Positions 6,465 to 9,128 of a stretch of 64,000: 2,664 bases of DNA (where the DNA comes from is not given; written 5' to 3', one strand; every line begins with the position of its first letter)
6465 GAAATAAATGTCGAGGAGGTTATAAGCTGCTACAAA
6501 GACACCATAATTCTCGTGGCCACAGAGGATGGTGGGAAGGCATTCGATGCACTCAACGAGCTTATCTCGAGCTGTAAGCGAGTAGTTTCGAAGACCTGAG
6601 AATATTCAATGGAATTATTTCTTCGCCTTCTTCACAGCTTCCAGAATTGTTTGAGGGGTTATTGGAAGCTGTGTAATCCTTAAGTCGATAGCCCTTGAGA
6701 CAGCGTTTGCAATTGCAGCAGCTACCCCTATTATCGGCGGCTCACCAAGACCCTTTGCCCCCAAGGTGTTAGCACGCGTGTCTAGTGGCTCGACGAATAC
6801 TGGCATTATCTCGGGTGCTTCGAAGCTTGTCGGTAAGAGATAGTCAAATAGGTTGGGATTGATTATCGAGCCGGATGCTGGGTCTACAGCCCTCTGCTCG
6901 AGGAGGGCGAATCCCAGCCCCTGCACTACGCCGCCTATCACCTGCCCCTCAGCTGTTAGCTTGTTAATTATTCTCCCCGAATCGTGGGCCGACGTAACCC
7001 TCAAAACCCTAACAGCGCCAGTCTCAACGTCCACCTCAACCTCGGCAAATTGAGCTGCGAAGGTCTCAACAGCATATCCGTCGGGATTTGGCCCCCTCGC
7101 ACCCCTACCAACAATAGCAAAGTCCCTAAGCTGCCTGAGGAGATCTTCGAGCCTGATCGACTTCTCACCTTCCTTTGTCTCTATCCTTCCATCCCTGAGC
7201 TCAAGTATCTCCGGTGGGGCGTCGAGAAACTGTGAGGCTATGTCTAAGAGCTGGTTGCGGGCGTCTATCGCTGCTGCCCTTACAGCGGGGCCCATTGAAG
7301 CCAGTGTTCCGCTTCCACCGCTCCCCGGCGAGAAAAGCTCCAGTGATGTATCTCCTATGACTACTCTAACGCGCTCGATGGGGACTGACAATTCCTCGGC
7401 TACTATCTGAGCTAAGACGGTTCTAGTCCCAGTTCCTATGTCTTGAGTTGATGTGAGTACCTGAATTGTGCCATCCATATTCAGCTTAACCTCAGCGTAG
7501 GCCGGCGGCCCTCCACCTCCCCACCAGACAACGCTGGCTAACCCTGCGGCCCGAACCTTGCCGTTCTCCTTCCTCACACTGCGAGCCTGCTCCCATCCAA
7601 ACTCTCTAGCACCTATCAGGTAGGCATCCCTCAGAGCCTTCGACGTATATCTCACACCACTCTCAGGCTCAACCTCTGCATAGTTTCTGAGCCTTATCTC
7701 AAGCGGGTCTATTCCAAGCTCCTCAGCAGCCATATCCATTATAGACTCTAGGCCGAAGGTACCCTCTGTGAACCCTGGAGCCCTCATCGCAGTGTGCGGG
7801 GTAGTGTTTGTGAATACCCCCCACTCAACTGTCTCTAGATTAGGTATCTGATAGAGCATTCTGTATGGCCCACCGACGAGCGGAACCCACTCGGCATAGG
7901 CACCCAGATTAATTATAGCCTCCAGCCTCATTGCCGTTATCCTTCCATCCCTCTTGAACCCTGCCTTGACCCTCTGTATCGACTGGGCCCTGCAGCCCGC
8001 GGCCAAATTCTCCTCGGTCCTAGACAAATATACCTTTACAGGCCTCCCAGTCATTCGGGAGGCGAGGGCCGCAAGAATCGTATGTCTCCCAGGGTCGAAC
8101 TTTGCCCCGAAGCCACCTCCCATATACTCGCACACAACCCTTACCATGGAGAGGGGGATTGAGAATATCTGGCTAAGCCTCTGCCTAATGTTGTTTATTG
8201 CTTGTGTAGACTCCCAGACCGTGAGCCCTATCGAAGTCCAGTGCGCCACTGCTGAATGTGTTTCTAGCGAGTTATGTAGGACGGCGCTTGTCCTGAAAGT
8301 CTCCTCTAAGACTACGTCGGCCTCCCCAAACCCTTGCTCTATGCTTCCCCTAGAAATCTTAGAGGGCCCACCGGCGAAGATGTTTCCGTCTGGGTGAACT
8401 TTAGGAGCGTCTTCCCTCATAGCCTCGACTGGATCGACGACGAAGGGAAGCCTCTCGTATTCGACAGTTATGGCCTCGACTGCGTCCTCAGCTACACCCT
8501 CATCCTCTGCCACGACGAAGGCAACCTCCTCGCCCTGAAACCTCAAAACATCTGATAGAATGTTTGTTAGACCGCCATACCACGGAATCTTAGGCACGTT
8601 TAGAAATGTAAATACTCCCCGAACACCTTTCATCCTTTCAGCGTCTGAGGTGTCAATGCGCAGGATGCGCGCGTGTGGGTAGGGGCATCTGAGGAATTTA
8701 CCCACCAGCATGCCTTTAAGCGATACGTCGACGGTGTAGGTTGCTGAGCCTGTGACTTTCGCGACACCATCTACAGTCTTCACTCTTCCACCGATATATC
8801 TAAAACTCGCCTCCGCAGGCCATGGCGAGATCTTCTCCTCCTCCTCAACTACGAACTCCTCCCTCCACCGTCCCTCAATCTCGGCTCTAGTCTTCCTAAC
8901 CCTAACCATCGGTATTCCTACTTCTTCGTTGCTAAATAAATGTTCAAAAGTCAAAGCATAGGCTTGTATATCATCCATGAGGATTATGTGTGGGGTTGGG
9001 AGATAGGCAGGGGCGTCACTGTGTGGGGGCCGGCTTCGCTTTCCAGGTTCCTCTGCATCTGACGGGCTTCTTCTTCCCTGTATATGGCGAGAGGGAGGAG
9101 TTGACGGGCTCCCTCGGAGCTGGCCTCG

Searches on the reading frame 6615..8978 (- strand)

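Call 105: search_protein_families(library=pfam, proteins=[window:6615-8978:-], max_evalue=0.0001)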
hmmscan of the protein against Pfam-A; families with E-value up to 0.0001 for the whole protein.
window:6615-8978:- (787 aa): 3 families
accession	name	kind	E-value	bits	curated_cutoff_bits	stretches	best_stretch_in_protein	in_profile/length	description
PF02738.23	MoCoBD_1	-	1.5e-72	244.1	27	1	198-433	7-244/244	Molybdopterin cofactor-binding domain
PF20256.3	MoCoBD_2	-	2e-66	224.8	27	1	458-722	4-283/283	Molybdopterin cofactor-binding domain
PF01315.27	Ald_Xan_dh_C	-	1e-24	87.4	31.3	1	76-178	1-110/110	Aldehyde oxidase and xanthine dehydrogenase, a/b hammerhead domain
